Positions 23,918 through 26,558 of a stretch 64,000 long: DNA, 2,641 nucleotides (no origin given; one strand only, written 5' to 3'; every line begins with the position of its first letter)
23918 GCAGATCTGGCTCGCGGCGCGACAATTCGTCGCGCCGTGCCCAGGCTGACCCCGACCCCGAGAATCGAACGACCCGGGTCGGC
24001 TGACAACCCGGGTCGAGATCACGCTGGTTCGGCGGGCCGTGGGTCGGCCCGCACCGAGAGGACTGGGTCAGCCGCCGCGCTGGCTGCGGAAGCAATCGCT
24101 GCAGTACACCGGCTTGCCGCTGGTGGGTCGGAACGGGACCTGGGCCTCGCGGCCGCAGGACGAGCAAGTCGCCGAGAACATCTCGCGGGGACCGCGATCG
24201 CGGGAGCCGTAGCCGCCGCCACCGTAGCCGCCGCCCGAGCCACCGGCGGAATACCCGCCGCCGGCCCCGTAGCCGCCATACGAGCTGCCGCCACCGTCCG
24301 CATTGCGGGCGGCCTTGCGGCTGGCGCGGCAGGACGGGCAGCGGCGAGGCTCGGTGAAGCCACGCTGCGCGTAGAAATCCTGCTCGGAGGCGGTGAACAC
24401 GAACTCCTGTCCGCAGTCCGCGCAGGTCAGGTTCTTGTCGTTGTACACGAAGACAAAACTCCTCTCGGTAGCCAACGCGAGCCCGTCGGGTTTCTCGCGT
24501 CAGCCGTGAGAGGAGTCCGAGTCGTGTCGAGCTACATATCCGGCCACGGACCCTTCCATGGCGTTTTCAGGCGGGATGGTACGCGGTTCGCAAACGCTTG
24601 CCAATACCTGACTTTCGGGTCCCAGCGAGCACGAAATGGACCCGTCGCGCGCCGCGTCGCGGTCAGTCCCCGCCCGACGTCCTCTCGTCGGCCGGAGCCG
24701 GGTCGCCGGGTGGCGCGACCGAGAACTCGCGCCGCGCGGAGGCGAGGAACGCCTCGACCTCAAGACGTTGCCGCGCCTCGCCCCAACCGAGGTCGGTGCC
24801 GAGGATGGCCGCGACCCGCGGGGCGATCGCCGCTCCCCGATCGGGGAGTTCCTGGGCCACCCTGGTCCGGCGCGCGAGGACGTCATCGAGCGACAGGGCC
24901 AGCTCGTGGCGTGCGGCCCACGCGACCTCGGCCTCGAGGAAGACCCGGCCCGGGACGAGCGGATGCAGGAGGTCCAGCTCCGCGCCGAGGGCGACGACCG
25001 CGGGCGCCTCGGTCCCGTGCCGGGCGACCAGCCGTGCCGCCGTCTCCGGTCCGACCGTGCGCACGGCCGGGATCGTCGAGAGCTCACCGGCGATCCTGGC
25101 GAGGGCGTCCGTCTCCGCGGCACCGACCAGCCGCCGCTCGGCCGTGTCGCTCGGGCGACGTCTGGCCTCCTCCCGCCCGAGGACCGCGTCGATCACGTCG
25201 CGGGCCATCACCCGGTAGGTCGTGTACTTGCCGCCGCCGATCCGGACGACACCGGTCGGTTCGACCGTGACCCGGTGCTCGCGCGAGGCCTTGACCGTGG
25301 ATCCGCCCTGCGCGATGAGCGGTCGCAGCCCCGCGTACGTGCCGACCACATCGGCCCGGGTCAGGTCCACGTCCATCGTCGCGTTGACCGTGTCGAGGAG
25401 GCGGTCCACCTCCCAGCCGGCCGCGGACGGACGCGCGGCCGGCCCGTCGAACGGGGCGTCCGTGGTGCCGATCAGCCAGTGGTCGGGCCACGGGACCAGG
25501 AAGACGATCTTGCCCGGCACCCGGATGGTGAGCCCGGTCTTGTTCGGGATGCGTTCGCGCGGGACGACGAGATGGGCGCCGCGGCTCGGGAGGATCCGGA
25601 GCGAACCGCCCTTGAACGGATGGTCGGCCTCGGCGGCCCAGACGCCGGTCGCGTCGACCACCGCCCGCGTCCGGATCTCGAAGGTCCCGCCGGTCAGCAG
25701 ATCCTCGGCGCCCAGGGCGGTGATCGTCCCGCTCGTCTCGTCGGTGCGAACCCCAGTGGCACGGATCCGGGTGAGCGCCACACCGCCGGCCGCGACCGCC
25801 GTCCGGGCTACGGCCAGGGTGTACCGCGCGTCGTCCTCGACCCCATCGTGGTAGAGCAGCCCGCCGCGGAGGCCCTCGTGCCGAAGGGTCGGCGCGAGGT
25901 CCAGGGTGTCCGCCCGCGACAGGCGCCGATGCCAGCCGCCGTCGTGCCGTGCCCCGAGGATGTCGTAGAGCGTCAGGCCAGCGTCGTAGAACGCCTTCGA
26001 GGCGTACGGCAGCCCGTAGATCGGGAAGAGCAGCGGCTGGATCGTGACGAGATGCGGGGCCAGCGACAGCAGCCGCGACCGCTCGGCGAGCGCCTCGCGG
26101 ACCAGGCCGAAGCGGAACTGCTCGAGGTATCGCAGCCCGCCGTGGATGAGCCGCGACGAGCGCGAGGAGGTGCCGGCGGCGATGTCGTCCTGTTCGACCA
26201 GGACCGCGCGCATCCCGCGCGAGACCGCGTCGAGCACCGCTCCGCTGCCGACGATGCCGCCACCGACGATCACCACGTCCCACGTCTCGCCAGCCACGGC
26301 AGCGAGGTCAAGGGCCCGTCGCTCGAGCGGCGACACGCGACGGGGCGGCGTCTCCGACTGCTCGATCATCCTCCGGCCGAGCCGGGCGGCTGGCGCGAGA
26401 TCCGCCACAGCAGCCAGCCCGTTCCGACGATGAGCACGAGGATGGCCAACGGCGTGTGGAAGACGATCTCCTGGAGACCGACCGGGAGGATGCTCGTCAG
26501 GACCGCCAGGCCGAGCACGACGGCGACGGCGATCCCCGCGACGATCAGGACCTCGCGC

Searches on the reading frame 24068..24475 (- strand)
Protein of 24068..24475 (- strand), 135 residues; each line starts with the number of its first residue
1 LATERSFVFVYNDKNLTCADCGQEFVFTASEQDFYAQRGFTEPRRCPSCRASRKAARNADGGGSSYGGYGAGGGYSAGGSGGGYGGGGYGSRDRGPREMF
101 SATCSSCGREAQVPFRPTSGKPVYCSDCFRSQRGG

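Call 76: search_protein_families(library=pfam, alignment_id=A2, max_evalue=0.00001)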
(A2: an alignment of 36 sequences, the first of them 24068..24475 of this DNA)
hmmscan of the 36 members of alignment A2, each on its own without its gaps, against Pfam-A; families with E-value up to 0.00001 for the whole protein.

A. member 1, window:24068-24475:- (135 aa): 2 families
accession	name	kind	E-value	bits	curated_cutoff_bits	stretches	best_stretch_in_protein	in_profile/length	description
PF13451.12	zf_Tbcl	-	1.3e-19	70.3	24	1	13-57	2-47/48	Probable treble clef domain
PF23477.1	zf_Tbcl_2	-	3e-19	68.9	27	1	97-133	1-37/37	Probable treble clef zinc finger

B. families by the number of members that match (of 36 scanned): 54 families (the first 25 are shown)
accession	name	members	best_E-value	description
PF00561.26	Abhydrolase_1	2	9.2e-19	alpha/beta hydrolase fold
PF00171.27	Aldedh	1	7.5e-169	Aldehyde dehydrogenase family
PF05448.18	AXE1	1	4.3e-109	Acetyl xylan esterase (AXE1)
PF01053.26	Cys_Met_Meta_PP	1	4.7e-109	Cys/Met metabolism PLP-dependent enzyme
PF07690.21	MFS_1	1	3.9e-67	Major Facilitator Superfamily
PF00248.27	Aldo_ket_red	1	1.7e-61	Aldo/keto reductase family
PF12146.15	Hydrolase_4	1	4.5e-60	Serine aminopeptidase, S33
PF09084.16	NMT1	1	5.4e-59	NMT1/THI5 like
PF00296.26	Bac_luciferase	1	3.8e-53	Luciferase-like monooxygenase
PF02424.20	ApbE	1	4.8e-50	ApbE family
PF01266.30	DAO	1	1.4e-49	FAD dependent oxidoreductase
PF01343.23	Peptidase_S49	1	2.7e-45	Peptidase family S49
PF17991.7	Thioredoxin_10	1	3.4e-43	Thioredoxin like C-terminal domain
PF03853.21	YjeF_N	1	3.9e-37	YjeF-related protein N-terminus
PF01512.22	Complex1_51K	1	2.9e-35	Nuo51 FMN-binding domain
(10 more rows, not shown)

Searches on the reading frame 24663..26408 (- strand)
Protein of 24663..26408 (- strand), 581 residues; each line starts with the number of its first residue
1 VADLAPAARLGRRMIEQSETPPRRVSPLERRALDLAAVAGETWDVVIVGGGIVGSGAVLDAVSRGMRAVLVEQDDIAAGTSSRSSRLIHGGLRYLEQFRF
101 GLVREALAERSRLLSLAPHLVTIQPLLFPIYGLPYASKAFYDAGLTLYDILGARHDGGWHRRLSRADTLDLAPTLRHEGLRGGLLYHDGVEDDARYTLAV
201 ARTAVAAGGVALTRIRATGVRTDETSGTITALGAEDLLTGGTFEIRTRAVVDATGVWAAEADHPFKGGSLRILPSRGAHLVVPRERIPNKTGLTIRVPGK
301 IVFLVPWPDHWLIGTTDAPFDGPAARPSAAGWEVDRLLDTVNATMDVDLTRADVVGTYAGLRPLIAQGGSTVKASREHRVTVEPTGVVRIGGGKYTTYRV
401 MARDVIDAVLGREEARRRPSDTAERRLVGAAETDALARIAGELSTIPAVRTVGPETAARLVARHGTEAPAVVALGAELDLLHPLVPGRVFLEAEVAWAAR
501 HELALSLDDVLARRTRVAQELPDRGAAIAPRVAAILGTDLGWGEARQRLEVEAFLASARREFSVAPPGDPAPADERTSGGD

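Call 13: search_protein_families(library=pfam, max_evalue=0.001, proteins=[window:24663-26408:-])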
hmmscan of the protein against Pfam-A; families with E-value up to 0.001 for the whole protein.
window:24663-26408:- (581 aa): 3 families
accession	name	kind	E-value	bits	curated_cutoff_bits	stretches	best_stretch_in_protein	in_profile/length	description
PF01266.30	DAO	-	1.4e-49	169.9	27.9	1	44-373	1-321/353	FAD dependent oxidoreductase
PF16901.10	DAO_C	-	7.7e-24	84.4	31.4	1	421-546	2-125/126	C-terminal domain of alpha-glycerophosphate oxidase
PF12831.13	FAD_oxidored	-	5.1e-06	26.5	27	1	44-106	1-64/416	FAD dependent oxidoreductase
